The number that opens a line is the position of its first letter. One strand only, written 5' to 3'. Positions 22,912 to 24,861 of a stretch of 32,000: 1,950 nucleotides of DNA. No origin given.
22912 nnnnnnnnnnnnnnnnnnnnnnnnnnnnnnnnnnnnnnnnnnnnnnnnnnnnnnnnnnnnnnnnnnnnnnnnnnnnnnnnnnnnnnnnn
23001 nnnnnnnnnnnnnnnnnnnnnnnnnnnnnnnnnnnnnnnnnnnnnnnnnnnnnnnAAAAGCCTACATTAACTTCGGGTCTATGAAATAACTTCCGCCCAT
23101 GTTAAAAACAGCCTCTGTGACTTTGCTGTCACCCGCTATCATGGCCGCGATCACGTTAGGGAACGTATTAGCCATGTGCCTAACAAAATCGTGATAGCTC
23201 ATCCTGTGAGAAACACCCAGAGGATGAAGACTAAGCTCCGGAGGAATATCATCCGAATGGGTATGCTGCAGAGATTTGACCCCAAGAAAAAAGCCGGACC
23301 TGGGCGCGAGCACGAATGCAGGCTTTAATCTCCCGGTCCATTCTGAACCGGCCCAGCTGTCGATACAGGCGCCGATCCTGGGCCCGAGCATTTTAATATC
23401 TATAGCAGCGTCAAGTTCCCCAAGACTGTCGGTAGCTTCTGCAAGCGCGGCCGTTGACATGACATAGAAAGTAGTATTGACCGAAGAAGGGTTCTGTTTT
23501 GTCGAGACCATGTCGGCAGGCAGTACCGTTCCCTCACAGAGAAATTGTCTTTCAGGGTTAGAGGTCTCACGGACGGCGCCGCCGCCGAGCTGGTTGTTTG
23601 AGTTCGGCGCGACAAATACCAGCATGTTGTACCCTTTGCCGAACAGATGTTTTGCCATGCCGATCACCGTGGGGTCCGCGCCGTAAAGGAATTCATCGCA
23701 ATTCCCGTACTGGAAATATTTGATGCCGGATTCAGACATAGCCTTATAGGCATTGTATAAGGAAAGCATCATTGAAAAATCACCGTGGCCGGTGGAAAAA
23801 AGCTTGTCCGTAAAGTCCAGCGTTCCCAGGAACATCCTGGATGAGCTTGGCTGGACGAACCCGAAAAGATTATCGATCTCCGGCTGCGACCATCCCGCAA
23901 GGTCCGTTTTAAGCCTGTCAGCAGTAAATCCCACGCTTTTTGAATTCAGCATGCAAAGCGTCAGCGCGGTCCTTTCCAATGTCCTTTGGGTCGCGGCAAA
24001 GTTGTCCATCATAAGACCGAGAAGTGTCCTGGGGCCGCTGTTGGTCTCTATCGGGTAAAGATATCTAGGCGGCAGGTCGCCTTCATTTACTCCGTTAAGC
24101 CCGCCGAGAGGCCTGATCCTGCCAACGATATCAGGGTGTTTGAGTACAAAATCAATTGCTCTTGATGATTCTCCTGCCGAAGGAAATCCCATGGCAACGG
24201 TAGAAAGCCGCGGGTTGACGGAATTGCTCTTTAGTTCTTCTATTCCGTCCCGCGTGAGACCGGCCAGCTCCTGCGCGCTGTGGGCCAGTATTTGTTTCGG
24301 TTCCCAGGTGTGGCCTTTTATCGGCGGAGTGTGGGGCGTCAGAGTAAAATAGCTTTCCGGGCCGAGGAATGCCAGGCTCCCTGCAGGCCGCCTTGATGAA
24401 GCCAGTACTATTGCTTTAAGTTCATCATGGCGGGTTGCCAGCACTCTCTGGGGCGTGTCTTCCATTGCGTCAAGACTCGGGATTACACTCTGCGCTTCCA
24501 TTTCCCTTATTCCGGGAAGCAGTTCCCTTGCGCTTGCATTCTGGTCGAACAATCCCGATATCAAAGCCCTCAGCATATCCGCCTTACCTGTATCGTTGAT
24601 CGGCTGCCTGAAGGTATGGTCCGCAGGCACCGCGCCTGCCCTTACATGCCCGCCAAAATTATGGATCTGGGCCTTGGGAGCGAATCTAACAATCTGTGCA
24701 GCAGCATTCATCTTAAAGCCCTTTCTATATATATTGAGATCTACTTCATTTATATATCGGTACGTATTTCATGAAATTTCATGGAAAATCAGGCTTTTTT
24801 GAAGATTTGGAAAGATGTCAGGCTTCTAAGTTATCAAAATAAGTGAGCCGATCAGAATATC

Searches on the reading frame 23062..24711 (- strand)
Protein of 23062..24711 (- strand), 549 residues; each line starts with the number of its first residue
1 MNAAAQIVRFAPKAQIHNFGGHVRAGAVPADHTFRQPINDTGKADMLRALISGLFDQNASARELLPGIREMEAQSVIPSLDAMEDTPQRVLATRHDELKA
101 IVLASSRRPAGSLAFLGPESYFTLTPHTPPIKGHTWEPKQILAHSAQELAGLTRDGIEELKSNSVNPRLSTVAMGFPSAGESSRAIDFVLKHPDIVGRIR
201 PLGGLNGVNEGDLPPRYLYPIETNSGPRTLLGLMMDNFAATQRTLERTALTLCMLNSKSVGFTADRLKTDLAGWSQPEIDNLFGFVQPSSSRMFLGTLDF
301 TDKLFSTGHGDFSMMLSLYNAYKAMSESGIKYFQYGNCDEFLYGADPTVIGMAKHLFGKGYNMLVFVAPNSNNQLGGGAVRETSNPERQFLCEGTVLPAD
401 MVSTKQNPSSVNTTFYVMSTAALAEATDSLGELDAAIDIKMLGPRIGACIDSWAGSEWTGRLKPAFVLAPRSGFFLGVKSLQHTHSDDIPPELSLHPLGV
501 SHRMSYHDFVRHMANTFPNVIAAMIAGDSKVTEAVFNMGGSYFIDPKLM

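Call 5: search_protein_families(library=pfam, proteins=[window:23062-24711:-], max_evalue=0.001)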
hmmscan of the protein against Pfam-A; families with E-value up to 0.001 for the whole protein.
window:23062-24711:- (549 aa): 0 families

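Call 8: search_protein_families(library=ncbifam, proteins=[window:23062-24711:-], max_evalue=1)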
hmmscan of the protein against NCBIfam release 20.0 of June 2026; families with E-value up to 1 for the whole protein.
window:23062-24711:- (549 aa): 0 families

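Call 14: search_protein_families(library=pfam, proteins=[window:23062-24711:-], max_evalue=1)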
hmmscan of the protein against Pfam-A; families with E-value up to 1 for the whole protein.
window:23062-24711:- (549 aa): 0 families

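Call 63: search_solved_structures(query=window:23062-24711:-, max_evalue=10, show_alignments=2)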
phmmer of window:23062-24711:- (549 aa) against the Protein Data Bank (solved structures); distinct sequences matched with E-value up to 10: 1.
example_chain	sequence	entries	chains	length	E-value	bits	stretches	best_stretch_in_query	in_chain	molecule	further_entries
7quu_A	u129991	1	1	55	1.3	11.1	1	273-313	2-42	Uncharacterized protein C7D4.14c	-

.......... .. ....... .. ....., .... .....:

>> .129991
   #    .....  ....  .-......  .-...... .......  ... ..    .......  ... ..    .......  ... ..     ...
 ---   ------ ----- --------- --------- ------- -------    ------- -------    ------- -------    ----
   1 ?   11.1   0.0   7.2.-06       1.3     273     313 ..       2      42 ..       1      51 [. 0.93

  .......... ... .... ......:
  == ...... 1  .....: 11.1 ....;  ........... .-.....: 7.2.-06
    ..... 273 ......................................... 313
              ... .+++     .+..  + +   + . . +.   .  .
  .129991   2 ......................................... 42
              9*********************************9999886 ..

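Call 64: find_homologous_proteins(query=window:23062-24711:-, max_evalue=0.001)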
Query window:23062-24711:- (549 aa): 5 proteins with E <= 0.001 among 8000 candidates.
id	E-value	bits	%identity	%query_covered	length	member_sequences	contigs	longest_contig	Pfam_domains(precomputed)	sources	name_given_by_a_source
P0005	0.0e+0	1254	100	100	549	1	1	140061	-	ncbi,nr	ncbi:MAG: hypothetical protein NTZ10_05995 [Candidatus Saganbacteria bacterium]|nr:hypothetical prot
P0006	1.7e-256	870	70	99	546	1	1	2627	-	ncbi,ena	-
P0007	3.8e-129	450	46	87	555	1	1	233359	-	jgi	-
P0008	2.2e-128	448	45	88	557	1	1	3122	-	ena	-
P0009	4.3e-125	437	45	87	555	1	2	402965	-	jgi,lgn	-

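Call 65: find_encoding_contigs(protein=P0007, flank=10000, max_places=2)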
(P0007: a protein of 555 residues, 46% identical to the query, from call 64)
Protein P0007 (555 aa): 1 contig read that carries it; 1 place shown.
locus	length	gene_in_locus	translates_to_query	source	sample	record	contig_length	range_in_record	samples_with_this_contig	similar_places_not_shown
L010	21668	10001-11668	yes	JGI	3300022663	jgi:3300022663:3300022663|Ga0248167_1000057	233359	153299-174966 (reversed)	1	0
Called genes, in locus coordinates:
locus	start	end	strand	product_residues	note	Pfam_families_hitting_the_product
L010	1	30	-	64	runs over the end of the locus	PF01632:Ribosomal_L35p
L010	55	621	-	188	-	PF05198:IF3_N, PF00707:IF3_C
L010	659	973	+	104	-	PF00829:Ribosomal_L21p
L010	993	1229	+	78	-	PF01016:Ribosomal_L27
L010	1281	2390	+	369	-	PF00696:AA_kinase, PF01472:PUA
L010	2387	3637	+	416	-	PF00171:Aldedh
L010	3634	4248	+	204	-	PF01467:CTP_transf_like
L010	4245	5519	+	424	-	PF00675:Peptidase_M16, PF05193:Peptidase_M16_C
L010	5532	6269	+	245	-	PF01113:DapB_N, PF03447:NAD_binding_3 (weak), PF05173:DapB_C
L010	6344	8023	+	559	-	-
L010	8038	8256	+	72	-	PF05173:DapB_C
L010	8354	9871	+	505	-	PF00962:A_deaminase (weak)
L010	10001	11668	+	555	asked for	-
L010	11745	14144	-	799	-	PF06165:GH94_b-supersand, PF17167:Glyco_hydro_94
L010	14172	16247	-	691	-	PF00150:Cellulase (weak), PF01301:Glyco_hydro_35 (faint), PF02449:Glyco_hydro_42, PF08532:Glyco_hydro_42M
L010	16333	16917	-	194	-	-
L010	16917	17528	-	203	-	PF13290:CHB_HEX_C_1, PF13287:Fn3_assoc, PF13290:CHB_HEX_C_1, PF13287:Fn3_assoc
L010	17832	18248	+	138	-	-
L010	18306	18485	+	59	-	-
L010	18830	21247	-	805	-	PF06165:GH94_b-supersand, PF17167:Glyco_hydro_94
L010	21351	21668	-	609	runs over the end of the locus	PF13522:GATase_6, PF13537:GATase_7, PF01380:SIS, PF13580:SIS_2 (faint), PF01380:SIS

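Call 66: find_encoding_contigs(protein=P0009, flank=10000, max_places=2)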
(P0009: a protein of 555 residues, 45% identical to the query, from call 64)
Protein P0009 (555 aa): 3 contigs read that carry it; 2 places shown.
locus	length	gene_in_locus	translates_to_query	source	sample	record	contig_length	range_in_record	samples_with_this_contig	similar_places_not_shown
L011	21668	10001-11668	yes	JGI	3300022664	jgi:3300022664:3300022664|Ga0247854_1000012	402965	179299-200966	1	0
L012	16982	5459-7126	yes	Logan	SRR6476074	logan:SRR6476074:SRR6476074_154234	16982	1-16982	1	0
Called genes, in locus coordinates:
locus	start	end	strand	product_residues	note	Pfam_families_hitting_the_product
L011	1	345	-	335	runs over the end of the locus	PF21016:RlmN_N, PF04055:Radical_SAM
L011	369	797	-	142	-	PF09424:YqeY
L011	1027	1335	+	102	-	PF00076:RRM_1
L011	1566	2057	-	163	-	PF02577:BFN_dom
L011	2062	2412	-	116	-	PF00453:Ribosomal_L20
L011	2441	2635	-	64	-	PF01632:Ribosomal_L35p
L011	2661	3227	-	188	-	PF05198:IF3_N, PF00707:IF3_C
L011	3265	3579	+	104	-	PF00829:Ribosomal_L21p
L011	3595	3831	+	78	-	PF01016:Ribosomal_L27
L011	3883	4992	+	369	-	PF00696:AA_kinase, PF01472:PUA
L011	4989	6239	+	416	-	PF00171:Aldedh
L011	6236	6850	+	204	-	PF01467:CTP_transf_like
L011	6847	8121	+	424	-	PF00675:Peptidase_M16, PF05193:Peptidase_M16_C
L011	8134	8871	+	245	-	PF01113:DapB_N, PF03447:NAD_binding_3, PF05173:DapB_C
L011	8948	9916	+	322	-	PF13649:Methyltransf_25 (weak), PF08241:Methyltransf_11 (weak)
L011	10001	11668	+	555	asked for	-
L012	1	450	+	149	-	?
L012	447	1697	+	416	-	PF00171:Aldedh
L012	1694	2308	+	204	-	PF01467:CTP_transf_like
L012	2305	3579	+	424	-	PF00675:Peptidase_M16, PF05193:Peptidase_M16_C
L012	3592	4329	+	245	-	PF01113:DapB_N, PF03447:NAD_binding_3, PF05173:DapB_C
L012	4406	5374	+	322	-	PF13649:Methyltransf_25 (weak), PF08241:Methyltransf_11 (weak)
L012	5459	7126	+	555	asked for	-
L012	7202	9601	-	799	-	PF06165:GH94_b-supersand, PF17167:Glyco_hydro_94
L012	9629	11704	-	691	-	PF00150:Cellulase (weak), PF02449:Glyco_hydro_42, PF08532:Glyco_hydro_42M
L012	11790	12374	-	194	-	-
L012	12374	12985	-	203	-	PF13290:CHB_HEX_C_1, PF13287:Fn3_assoc, PF13290:CHB_HEX_C_1, PF13287:Fn3_assoc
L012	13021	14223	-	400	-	PF06832:BiPBP_C (faint), PF13895:Ig_2 (faint), PF13927:Ig_3 (faint), PF16407:PKD_2 (faint), PF18911:PKD_4 (weak), PF22352:K319L-like_PKD (faint)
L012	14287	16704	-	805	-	PF06165:GH94_b-supersand, PF17167:Glyco_hydro_94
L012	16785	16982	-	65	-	?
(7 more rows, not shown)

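Call 77: search_protein_families(library=padloc, proteins=[window:23062-24711:-], max_evalue=0.01)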
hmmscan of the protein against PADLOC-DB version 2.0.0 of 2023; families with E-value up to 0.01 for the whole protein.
window:23062-24711:- (549 aa): 0 families

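Call 78: search_protein_families(library=phrogs, proteins=[window:23062-24711:-], max_evalue=0.01)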
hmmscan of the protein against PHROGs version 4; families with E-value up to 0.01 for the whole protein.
window:23062-24711:- (549 aa): 0 families

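Call 80: search_solved_structures(query=A6, max_evalue=10)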
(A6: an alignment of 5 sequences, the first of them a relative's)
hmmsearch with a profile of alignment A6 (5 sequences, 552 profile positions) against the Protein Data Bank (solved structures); distinct sequences matched with E-value up to 10: 1.
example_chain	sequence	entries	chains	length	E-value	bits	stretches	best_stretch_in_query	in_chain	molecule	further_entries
3oc9_A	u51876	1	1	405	0.022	16.3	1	301-352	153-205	UDP-N-acetylglucosamine pyrophosphorylase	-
